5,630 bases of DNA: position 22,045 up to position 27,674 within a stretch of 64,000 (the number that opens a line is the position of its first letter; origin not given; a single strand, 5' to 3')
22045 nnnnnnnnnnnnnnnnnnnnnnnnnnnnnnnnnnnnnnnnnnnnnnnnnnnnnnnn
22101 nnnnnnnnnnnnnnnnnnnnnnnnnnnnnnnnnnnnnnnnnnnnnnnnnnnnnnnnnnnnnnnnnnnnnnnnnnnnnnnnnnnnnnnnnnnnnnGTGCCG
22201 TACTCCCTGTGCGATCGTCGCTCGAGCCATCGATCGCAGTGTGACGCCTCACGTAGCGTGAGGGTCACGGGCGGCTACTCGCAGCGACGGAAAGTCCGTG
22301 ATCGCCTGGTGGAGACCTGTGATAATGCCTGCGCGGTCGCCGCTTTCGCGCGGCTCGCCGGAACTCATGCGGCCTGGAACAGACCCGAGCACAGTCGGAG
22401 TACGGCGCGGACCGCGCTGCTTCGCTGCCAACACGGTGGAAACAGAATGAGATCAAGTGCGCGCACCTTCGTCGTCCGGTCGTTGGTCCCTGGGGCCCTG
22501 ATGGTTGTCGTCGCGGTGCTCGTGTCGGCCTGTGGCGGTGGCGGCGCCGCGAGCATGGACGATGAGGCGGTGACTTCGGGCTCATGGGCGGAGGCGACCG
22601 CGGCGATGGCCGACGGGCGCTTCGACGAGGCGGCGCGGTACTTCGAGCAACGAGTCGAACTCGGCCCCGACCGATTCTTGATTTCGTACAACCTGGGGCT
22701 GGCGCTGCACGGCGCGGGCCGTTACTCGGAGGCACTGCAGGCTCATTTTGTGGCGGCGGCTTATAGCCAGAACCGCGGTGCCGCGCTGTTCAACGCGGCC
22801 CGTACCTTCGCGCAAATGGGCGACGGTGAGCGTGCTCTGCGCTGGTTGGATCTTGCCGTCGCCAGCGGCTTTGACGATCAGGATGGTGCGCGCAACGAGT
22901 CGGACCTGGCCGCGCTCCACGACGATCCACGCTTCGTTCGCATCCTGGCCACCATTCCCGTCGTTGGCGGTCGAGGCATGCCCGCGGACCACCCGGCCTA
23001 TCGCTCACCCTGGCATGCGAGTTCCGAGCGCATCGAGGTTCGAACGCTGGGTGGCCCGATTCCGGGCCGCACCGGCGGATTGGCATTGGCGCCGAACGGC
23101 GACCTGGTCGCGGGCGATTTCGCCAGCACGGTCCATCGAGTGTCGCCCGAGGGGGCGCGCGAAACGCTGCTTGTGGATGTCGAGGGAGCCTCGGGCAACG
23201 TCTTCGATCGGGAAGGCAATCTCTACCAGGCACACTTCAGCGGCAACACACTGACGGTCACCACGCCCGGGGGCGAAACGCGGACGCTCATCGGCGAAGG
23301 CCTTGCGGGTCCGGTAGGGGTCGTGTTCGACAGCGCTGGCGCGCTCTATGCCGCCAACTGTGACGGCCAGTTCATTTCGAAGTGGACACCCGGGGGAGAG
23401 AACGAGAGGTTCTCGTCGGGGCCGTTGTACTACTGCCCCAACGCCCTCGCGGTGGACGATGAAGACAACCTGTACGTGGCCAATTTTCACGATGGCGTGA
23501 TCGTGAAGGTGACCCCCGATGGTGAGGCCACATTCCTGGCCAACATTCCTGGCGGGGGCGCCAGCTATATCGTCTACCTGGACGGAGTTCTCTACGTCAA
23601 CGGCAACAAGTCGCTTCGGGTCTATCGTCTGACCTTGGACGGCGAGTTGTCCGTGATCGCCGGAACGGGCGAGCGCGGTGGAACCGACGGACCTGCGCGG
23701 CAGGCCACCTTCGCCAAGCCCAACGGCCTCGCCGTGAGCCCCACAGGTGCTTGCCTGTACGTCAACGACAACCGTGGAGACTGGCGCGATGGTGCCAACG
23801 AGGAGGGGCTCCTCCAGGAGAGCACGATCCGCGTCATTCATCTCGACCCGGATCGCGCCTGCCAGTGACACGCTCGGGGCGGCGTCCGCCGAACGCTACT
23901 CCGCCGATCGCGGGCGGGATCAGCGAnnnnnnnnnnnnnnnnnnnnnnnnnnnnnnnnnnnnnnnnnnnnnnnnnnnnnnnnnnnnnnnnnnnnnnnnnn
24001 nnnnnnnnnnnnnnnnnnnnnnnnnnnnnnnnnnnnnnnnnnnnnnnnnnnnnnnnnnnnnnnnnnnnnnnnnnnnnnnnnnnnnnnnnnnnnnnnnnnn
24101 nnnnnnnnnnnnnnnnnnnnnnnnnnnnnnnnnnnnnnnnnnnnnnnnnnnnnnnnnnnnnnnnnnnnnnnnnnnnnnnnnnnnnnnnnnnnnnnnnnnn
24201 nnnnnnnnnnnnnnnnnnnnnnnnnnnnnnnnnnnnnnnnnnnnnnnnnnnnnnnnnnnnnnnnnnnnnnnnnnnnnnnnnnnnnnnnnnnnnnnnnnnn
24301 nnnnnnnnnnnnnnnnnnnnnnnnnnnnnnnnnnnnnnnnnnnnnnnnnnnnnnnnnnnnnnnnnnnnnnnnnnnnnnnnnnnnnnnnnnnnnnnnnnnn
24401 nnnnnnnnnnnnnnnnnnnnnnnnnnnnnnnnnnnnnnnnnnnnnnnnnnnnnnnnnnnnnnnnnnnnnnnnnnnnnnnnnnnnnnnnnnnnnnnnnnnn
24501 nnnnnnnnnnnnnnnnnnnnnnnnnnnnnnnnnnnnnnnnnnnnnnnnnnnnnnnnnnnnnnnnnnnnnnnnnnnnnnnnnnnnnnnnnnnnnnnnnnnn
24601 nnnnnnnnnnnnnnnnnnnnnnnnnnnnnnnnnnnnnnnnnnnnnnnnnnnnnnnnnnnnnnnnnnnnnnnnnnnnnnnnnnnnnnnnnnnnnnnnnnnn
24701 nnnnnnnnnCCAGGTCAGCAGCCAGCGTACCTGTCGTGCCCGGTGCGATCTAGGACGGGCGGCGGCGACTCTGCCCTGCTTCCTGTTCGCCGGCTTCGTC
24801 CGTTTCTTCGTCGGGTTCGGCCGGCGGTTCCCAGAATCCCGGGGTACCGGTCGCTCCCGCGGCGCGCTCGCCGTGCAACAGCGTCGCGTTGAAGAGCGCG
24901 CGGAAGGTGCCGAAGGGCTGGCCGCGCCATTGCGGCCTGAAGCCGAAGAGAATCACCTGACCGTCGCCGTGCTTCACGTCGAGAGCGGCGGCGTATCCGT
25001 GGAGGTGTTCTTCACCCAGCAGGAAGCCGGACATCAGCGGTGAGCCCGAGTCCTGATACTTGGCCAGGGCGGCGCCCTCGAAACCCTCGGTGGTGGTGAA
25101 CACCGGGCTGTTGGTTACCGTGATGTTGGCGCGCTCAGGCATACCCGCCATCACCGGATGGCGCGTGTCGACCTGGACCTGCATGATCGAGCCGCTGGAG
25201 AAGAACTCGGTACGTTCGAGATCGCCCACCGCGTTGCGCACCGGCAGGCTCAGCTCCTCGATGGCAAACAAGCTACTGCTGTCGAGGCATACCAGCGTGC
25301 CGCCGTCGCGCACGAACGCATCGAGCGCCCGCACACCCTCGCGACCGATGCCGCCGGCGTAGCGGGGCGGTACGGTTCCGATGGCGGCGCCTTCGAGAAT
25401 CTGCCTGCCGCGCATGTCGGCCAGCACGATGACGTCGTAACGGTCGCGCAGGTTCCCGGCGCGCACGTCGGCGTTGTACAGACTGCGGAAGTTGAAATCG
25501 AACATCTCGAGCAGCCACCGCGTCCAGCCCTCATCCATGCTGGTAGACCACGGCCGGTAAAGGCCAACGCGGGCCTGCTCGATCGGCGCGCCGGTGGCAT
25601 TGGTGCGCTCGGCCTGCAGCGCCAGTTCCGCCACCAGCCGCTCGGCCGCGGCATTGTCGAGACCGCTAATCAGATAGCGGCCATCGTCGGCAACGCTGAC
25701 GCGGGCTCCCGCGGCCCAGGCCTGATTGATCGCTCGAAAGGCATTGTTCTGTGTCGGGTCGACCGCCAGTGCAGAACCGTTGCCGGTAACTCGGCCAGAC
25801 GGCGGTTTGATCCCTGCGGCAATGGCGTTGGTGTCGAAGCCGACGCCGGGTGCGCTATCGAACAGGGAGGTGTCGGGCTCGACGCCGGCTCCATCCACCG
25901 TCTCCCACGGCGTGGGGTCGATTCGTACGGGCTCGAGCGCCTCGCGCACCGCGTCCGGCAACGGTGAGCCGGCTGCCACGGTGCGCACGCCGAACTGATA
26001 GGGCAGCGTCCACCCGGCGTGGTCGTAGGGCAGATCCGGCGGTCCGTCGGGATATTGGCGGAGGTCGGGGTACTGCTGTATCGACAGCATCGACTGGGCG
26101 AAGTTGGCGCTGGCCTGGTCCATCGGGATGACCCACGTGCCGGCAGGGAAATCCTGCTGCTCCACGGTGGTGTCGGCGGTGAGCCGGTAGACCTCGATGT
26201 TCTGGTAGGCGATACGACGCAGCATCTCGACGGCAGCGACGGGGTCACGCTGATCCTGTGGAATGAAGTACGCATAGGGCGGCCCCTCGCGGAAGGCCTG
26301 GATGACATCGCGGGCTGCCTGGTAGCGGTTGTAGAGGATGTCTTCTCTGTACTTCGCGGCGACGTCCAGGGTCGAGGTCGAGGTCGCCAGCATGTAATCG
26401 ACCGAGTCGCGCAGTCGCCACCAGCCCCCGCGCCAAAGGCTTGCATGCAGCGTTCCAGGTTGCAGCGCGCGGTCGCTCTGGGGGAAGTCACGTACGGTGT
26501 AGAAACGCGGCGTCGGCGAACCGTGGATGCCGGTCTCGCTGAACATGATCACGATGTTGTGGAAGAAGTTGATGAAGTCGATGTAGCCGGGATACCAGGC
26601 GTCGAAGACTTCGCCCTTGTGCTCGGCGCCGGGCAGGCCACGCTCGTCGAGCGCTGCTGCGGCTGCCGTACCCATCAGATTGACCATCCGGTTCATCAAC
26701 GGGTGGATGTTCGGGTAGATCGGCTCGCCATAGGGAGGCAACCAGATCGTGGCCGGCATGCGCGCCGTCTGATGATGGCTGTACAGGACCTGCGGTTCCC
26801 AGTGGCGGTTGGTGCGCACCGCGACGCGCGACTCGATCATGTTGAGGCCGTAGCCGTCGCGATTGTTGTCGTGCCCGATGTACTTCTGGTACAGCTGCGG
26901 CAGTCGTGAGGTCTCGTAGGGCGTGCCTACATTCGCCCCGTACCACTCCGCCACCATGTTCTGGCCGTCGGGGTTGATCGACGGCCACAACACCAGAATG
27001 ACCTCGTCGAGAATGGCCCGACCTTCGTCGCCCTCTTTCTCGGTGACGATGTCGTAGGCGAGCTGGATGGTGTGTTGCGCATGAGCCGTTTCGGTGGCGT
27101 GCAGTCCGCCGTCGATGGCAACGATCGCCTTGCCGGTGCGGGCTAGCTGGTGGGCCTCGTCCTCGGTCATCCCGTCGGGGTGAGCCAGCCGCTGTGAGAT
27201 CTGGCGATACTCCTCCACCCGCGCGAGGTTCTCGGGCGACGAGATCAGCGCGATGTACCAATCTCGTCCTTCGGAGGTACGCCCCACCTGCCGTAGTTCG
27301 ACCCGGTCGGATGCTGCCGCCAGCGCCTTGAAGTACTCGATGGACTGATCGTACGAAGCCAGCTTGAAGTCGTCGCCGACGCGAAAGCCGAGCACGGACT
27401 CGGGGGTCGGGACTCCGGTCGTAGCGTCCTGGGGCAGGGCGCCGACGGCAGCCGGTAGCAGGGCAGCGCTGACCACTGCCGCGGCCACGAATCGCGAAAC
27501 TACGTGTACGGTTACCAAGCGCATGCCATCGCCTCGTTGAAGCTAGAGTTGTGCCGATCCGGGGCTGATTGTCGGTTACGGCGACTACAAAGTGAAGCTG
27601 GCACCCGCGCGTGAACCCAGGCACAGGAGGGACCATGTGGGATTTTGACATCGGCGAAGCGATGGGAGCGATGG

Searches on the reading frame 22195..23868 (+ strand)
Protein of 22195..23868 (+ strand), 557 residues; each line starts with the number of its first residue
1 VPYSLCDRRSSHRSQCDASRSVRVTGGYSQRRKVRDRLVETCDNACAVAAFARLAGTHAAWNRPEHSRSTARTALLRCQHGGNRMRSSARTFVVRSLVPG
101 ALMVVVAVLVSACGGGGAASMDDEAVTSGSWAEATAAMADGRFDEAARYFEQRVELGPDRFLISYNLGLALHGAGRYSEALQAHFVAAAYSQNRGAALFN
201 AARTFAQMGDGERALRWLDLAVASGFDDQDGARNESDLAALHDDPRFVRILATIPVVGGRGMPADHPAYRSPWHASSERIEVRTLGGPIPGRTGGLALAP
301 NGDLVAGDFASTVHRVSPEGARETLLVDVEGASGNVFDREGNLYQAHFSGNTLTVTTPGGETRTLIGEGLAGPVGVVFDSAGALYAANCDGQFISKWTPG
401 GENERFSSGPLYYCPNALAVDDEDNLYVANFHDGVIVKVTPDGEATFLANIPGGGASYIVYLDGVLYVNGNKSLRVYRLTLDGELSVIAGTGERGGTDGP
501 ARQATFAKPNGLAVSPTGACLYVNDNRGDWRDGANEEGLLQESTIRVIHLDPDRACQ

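Call 35: search_protein_families(library=pfam, proteins=[window:22195-23868:+], max_evalue=0.001)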
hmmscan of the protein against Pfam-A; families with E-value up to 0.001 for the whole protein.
window:22195-23868:+ (557 aa): 12 families
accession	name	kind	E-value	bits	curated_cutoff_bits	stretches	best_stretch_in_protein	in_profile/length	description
PF13432.12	TPR_16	-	5.4e-08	33.6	32.7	1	132-188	2-57/65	Tetratricopeptide repeat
PF14559.12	TPR_19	-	7.6e-08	33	25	2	137-182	1-46/68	Tetratricopeptide repeat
PF08450.18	SGL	-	1e-07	32.3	26.3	0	414-452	185-223/246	SMP-30/Gluconolactonase/LRE-like region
PF24684.1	Vgb_lyase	-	1.4e-07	31.1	50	1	338-488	21-174/290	Virginiamycin B lyase family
PF13176.12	TPR_7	-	1.5e-07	31.4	27.9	0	136-159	8-31/36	Tetratricopeptide repeat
PF01436.27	NHL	-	2.4e-07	30.9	20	0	413-432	2-21/28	NHL repeat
PF25021.1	TEN_NHL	-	9.5e-07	28.5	27.1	1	411-525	29-159/357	Teneurin NHL domain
PF07719.23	TPR_2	-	1.7e-06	28.1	27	0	133-158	7-32/34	Tetratricopeptide repeat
PF07721.20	TPR_4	-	0.00023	21.9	27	0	196-219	2-25/26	Tetratricopeptide repeat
PF20067.5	SSL_N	-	0.00025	21.3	18.9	0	417-438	25-45/46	Strictosidine synthase-like, N-terminal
PF00515.34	TPR_1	-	0.00031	20.9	27.8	0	165-183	5-23/34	Tetratricopeptide repeat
PF13428.12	TPR_14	-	0.0004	21.2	23.5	0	133-168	7-42/44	Tetratricopeptide repeat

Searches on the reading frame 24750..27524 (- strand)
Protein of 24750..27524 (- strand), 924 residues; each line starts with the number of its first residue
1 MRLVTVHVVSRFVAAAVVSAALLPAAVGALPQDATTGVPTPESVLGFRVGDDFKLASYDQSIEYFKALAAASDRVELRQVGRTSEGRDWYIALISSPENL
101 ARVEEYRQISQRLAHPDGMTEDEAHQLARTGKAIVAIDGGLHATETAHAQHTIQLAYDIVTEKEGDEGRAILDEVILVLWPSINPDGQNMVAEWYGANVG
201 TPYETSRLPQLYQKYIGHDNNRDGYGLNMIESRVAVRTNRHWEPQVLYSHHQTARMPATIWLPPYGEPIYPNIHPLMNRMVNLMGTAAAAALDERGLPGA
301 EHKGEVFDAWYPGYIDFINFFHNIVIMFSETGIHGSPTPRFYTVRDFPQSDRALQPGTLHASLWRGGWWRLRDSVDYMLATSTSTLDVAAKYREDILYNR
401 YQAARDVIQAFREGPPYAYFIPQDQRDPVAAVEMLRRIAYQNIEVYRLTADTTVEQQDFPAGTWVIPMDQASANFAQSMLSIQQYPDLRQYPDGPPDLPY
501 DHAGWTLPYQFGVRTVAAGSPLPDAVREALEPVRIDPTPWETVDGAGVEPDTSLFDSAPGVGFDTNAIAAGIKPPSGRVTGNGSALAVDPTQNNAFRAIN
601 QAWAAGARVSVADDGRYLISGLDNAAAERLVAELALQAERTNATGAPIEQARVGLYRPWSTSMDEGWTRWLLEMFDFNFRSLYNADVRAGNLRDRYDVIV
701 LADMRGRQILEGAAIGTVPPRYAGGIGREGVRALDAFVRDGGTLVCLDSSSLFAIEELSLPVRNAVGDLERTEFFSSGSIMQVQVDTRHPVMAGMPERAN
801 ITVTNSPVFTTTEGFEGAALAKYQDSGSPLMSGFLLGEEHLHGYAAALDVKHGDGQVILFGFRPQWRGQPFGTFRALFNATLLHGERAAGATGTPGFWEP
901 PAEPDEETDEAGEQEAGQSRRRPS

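Call 35: search_protein_families(library=pfam, proteins=[window:24750-27524:-], max_evalue=0.001)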
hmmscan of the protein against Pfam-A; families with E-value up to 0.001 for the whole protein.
window:24750-27524:- (924 aa): 1 family
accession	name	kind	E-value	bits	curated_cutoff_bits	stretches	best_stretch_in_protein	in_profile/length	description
PF00246.29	Peptidase_M14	-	3.2e-16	60.2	21.6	1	63-223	3-132/286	Zinc carboxypeptidase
